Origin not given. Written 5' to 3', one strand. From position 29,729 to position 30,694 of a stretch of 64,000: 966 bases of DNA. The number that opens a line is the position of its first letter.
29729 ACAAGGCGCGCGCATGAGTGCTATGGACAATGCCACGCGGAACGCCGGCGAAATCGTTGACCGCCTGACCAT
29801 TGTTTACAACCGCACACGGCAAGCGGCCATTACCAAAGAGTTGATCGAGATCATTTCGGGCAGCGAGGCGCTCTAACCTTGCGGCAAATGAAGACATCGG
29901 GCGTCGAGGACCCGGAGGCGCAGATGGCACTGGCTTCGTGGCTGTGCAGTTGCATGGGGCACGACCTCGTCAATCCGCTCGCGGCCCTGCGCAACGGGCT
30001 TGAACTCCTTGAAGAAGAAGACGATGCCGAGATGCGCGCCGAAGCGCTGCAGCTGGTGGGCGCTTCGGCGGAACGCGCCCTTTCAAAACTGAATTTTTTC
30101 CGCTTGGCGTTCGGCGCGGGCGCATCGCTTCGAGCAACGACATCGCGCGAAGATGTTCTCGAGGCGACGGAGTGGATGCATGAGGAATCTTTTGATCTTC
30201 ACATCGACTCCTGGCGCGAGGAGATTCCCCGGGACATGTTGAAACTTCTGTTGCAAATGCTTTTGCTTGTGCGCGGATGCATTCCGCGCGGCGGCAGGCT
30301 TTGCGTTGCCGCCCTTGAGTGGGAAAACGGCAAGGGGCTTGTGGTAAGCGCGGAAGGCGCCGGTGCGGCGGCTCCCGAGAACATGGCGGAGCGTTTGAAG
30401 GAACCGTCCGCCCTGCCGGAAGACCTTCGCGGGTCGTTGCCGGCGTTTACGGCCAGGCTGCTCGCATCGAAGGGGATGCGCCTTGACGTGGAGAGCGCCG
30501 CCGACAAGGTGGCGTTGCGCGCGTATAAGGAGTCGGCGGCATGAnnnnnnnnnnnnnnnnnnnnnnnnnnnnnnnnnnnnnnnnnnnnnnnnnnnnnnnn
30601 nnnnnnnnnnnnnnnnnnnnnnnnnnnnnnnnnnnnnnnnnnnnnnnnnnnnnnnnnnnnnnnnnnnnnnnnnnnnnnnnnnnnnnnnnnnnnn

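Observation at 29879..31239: atp operon ends at atpG and continues into a ChpT-like histidine phosphotransferase and a secreted protein instead of atpD–atpC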

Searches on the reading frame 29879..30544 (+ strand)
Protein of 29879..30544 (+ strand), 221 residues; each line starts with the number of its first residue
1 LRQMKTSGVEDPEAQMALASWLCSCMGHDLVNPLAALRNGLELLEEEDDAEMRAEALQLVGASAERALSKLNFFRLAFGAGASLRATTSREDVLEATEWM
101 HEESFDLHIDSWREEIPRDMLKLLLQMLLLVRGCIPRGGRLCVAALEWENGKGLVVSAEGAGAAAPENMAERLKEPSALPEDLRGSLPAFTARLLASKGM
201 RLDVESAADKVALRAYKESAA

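Call 3: search_protein_families(library=pfam, proteins=[window:29879-30544:+], max_evalue=0.01)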
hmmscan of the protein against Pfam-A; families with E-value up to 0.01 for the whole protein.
window:29879-30544:+ (221 aa): 2 families
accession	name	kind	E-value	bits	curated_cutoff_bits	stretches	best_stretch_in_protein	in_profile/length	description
PF10090.15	HPTransfase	-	1.5e-14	54.2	22.9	1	106-209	18-122/123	Histidine phosphotransferase C-terminal domain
PF00512.31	HisKA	-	1.2e-05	25.6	26.9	1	26-69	9-52/66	His Kinase A (phospho-acceptor) domain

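Call 9: find_homologous_proteins(query=window:29879-30544:+)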
Query window:29879-30544:+ (221 aa): 53 proteins with E <= 0.001 among 3266 candidates.
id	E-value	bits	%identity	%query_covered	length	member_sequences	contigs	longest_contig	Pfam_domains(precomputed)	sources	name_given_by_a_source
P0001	3.9e-136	469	100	100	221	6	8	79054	PF10090.16,PF00512.32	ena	-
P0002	3.6e-118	411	86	100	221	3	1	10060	PF10090.16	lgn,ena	-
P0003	9.3e-116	403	91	93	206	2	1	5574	PF10090.16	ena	-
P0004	1.6e-115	402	91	93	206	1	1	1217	PF10090.16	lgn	-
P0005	7.1e-110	384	82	100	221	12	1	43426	PF10090.16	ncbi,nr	ncbi:MAG: histidine phosphotransferase family protein [Hyphomicrobiales bacterium]|nr:histidine phos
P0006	2.0e-107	376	81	100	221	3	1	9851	PF10090.16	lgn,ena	-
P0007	7.4e-67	243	58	97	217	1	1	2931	PF10090.16,PF00512.32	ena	-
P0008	5.7e-62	227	55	97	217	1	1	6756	PF10090.16,PF00512.32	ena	-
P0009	5.9e-25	106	36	87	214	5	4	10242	PF10090.16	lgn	-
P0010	1.3e-24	105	36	87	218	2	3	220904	PF10090.16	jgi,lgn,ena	jgi:histidine phosphotransferase ChpT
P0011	1.1e-23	102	42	62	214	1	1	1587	PF10090.16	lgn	-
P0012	2.5e-23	101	38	89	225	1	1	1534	PF10090.16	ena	-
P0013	1.9e-22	98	38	76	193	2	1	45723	PF10090.16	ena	-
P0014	1.0e-21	96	36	83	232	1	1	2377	PF10090.16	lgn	-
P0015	1.8e-19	88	40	65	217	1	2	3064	PF10090.16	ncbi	-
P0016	2.4e-18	85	34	96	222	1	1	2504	PF10090.16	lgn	-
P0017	4.9e-17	80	49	35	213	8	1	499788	PF10090.16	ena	-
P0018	6.4e-16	77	38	64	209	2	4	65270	PF10090.16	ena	-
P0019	1.6e-15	75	30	67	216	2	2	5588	PF10090.16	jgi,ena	-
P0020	7.4e-15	73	29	81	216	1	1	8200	PF10090.16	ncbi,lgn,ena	-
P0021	7.3e-14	70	36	65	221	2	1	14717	PF10090.16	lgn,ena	-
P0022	5.0e-13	67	35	59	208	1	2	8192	PF10090.16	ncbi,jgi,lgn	jgi:histidine phosphotransferase ChpT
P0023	7.8e-13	67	32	90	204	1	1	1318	PF10090.16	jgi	jgi:histidine phosphotransferase ChpT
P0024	8.2e-13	67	39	69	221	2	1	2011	PF10090.16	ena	-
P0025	1.4e-12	66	32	90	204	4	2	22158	PF10090.16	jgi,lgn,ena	-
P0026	1.9e-12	65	36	92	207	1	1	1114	PF10090.16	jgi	jgi:histidine phosphotransferase ChpT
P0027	3.6e-12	65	32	90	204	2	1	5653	PF10090.16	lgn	-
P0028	4.3e-12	64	29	92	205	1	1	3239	PF10090.16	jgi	jgi:histidine phosphotransferase ChpT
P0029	4.9e-12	64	34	66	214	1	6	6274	PF10090.16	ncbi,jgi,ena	jgi:histidine phosphotransferase ChpT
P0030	5.3e-12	64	31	90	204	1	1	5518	PF10090.16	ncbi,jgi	jgi:histidine phosphotransferase ChpT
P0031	5.6e-12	64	30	90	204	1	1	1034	PF10090.16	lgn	-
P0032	8.2e-12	63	32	90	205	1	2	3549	PF10090.16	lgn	-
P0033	1.2e-11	63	31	90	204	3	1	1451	PF10090.16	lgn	-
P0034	2.0e-11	62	32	90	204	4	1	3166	PF10090.16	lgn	-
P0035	3.3e-11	61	32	90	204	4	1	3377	PF10090.16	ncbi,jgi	jgi:histidine phosphotransferase ChpT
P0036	5.1e-11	61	34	90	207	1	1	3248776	PF10090.16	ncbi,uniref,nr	ncbi:histidine phosphotransferase family protein [Jannaschia sp. W003]|uniref:histidine phosphotrans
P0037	7.9e-11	60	29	90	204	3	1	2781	PF10090.16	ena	-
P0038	1.1e-10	60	30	90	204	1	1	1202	PF10090.16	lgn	-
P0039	1.6e-10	59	31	90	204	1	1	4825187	PF10090.16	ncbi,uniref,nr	ncbi:conserved protein of unknown function(Protein of unknown function DUF2328,25-203) [Magnetospiri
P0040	2.3e-10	59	36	59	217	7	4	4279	PF10090.16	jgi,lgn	jgi:histidine phosphotransferase ChpT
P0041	3.3e-10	58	33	90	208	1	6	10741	PF10090.16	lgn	-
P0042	3.8e-10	58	29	90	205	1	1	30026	PF10090.16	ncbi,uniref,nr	ncbi:hypothetical protein H261_16987 [Paramagnetospirillum caucaseum]|uniref:Histidine phosphotransf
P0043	4.0e-9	55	33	90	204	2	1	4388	PF10090.16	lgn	-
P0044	5.1e-9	54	30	90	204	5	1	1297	PF10090.16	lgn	-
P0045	6.5e-9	54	33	89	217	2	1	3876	PF10090.16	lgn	-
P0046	2.6e-8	52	29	90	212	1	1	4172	PF10090.16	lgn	-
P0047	5.2e-8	51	32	64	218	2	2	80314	PF10090.16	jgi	jgi:histidine phosphotransferase ChpT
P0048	6.5e-7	47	40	31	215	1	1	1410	PF10090.16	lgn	-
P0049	2.5e-6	45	40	31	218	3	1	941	PF10090.16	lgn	-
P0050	4.3e-6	45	39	16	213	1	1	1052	PF10090.16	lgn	-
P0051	4.2e-5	41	33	58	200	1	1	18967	PF10090.16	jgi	jgi:histidine phosphotransferase ChpT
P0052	5.0e-5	41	39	16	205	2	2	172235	PF10090.16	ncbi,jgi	ncbi:MAG: histidine phosphotransferase family protein [Magnetospirillum sp.]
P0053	1.2e-4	40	60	5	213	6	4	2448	PF10090.16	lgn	-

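Call 10: find_encoding_contigs(protein=P0001, flank=10000, max_places=6)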
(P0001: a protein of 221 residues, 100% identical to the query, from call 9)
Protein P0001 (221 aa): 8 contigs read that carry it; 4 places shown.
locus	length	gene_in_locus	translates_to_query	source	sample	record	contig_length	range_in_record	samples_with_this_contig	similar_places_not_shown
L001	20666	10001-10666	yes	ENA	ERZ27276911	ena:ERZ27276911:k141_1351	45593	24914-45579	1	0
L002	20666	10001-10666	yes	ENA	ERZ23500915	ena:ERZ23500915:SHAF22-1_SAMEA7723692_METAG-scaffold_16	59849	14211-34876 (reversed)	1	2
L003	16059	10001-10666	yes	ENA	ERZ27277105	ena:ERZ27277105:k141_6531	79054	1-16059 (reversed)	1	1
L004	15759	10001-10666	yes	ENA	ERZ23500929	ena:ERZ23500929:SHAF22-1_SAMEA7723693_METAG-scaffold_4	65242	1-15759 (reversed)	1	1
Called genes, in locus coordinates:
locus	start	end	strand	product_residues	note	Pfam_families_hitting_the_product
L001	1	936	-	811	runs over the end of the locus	PF01266:DAO, PF07992:Pyr_redox_2 (faint), PF13454:NAD_binding_9 (faint), PF13738:Pyr_redox_3 (faint), PF16350:FAO_M, PF01571:GCV_T, PF08669:GCV_T_C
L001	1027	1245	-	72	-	PF03693:ParD_antitoxin (weak)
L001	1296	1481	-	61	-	PF01783:Ribosomal_L32p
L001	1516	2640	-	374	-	PF05222:AlaDh_PNT_N, PF03807:F420_oxidored (faint), PF01262:AlaDh_PNT_C, PF01488:Shikimate_DH (faint)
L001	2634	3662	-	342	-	PF02899:Phage_int_SAM_1, PF00589:Phage_integrase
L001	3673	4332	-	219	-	PF00923:TAL_FSA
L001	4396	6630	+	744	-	PF17764:PriA_3primeBD, PF04851:ResIII, PF00270:DEAD, PF00271:Helicase_C (faint), PF18319:Zn_ribbon_PriA, PF18074:PriA_C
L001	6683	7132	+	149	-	-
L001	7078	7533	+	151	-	PF00213:OSCP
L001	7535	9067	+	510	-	PF02874:ATP-synt_ab_N, PF09378:HAS-barrel (faint), PF00006:ATP-synt_ab, PF00306:ATP-synt_ab_C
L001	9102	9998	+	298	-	PF00231:ATP-synt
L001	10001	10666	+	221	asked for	PF00512:HisKA (faint), PF10090:HPTransfase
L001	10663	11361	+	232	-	PF11249:DUF3047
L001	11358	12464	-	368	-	PF01494:FAD_binding_3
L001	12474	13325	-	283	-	PF06426:SATase_N, PF00132:Hexapep (weak)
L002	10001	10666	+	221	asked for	PF00512:HisKA (faint), PF10090:HPTransfase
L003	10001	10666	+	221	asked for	PF00512:HisKA (faint), PF10090:HPTransfase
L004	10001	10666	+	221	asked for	PF00512:HisKA (faint), PF10090:HPTransfase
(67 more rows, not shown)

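Call 11: find_encoding_contigs(protein=P0005, flank=10000, max_places=4)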
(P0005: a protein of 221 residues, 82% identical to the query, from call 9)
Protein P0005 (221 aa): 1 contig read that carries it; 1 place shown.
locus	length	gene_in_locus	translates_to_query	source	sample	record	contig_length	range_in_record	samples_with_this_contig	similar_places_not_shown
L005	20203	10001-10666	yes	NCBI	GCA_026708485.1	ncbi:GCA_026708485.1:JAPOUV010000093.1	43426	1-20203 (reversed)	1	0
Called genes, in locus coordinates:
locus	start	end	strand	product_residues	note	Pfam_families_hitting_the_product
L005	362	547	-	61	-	PF01783:Ribosomal_L32p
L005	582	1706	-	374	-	PF05222:AlaDh_PNT_N, PF03807:F420_oxidored (faint), PF01262:AlaDh_PNT_C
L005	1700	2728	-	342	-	PF02899:Phage_int_SAM_1, PF00589:Phage_integrase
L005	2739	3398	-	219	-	PF00923:TAL_FSA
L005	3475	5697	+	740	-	PF17764:PriA_3primeBD, PF04851:ResIII, PF00270:DEAD, PF00271:Helicase_C (faint), PF18319:Zn_ribbon_PriA, PF18074:PriA_C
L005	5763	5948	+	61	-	-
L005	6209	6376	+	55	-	-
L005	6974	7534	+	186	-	PF00213:OSCP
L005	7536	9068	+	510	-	PF02874:ATP-synt_ab_N, PF09378:HAS-barrel (faint), PF00006:ATP-synt_ab, PF00306:ATP-synt_ab_C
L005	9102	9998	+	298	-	PF00231:ATP-synt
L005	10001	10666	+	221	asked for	PF10090:HPTransfase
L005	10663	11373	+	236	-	PF11249:DUF3047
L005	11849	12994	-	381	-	PF01494:FAD_binding_3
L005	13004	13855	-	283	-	PF06426:SATase_N, PF00132:Hexapep (weak)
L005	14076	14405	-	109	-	-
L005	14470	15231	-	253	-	PF25145:NfeD1b_N (weak), PF01972:SDH_protease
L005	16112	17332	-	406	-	PF03453:MoeA_N, PF00994:MoCF_biosynth, PF03454:MoeA_C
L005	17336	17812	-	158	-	PF01967:MoaC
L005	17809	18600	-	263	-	PF00218:IGPS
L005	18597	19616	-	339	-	PF02885:Glycos_trans_3N, PF00591:Glycos_transf_3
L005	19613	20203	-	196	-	PF00117:GATase, PF07722:Peptidase_C26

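Call 12: find_encoding_contigs(protein=P0008, flank=10000, max_places=3)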
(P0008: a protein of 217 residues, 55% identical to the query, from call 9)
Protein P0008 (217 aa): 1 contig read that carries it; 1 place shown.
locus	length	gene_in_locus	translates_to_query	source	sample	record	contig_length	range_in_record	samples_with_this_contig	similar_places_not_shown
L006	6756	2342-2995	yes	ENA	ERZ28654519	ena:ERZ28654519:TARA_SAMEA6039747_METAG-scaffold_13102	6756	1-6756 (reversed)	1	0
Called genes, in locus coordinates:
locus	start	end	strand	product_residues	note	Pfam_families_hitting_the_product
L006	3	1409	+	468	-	?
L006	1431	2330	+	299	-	PF00231:ATP-synt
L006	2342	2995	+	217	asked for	PF00512:HisKA (weak), PF10090:HPTransfase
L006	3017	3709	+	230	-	PF11249:DUF3047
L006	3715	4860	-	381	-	PF01266:DAO (faint), PF01494:FAD_binding_3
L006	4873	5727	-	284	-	PF06426:SATase_N, PF00132:Hexapep (faint)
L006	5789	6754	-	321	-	?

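Call 13: find_encoding_contigs(protein=P0010, flank=10000, max_places=3)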
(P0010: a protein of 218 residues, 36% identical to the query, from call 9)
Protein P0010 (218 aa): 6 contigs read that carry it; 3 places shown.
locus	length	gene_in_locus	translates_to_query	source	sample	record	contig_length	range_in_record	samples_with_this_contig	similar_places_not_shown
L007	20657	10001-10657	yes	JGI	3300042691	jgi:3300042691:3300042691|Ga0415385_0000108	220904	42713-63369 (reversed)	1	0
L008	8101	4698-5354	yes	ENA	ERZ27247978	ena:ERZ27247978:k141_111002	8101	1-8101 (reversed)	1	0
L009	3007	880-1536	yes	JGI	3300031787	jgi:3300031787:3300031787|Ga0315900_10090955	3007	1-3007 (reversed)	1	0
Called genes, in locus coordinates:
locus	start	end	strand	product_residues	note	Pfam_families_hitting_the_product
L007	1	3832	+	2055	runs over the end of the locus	PF00270:DEAD, PF27116:YjiV_N, PF00271:Helicase_C, PF09369:MZB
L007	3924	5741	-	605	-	PF00459:Inositol_P, PF03747:ADP_ribosyl_GH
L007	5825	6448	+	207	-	PF07508:Recombinase (weak)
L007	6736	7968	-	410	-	PF10473:CENP-F_leu_zip (weak)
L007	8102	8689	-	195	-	PF06577:EipA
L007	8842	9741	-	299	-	PF00459:Inositol_P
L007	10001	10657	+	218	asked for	PF10090:HPTransfase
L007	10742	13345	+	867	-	PF01627:Hpt, PF02895:H-kinase_dim, PF02518:HATPase_c, PF01584:CheW, PF00072:Response_reg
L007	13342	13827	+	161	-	PF01584:CheW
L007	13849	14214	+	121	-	PF00072:Response_reg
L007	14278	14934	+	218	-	PF01339:CheB_methylest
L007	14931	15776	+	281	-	PF03705:CheR_N, PF01739:CheR, PF08242:Methyltransf_12 (faint), PF13649:Methyltransf_25 (faint)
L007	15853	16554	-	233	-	PF00072:Response_reg, PF00486:Trans_reg_C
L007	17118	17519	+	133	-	PF02050:FliJ (weak)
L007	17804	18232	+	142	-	-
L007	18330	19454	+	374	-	PF03706:LPG_synthase_TM (weak)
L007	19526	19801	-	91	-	PF06627:DUF1153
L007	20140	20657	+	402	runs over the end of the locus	PF00733:Asn_synthase (weak), PF02540:NAD_synthase (faint), PF03054:tRNA_Me_trans, PF20259:tRNA_Me_trans_M, PF20258:tRNA_Me_trans_C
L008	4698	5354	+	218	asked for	PF10090:HPTransfase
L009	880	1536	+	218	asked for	PF10090:HPTransfase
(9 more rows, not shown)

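Call 14: find_encoding_contigs(protein=P0013, flank=10000, max_places=3)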
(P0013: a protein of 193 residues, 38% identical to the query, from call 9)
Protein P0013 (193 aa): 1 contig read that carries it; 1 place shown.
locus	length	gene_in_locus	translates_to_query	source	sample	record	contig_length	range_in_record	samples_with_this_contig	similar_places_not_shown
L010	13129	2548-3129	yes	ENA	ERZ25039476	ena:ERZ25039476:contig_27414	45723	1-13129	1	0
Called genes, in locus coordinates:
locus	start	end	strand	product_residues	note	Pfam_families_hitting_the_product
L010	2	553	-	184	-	?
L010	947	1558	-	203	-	-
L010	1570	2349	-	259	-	PF06577:EipA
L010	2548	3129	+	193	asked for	PF10090:HPTransfase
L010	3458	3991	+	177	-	PF02075:RuvC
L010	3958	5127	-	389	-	PF01266:DAO, PF13454:NAD_binding_9 (faint)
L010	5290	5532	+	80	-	PF04014:MazE_antitoxin (weak)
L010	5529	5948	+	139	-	PF01850:PIN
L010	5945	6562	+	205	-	PF01330:RuvA_N, PF00633:HHH (faint), PF14520:HHH_5, PF07499:RuvA_C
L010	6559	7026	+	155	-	-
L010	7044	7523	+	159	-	-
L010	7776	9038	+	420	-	PF00004:AAA, PF05496:RuvB_N, PF17864:AAA_lid_4, PF05491:WHD_RuvB, PF13279:4HBT_2 (weak), PF03061:4HBT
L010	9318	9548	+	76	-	-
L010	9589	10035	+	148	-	PF01618:MotA_ExbB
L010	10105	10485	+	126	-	PF02472:ExbD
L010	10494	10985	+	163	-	-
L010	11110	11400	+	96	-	PF27683:UCP034077 (weak)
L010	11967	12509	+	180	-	PF26549:Tricorn_N, PF07676:PD40 (faint)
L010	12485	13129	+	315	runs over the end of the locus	PF07676:PD40, PF00691:OmpA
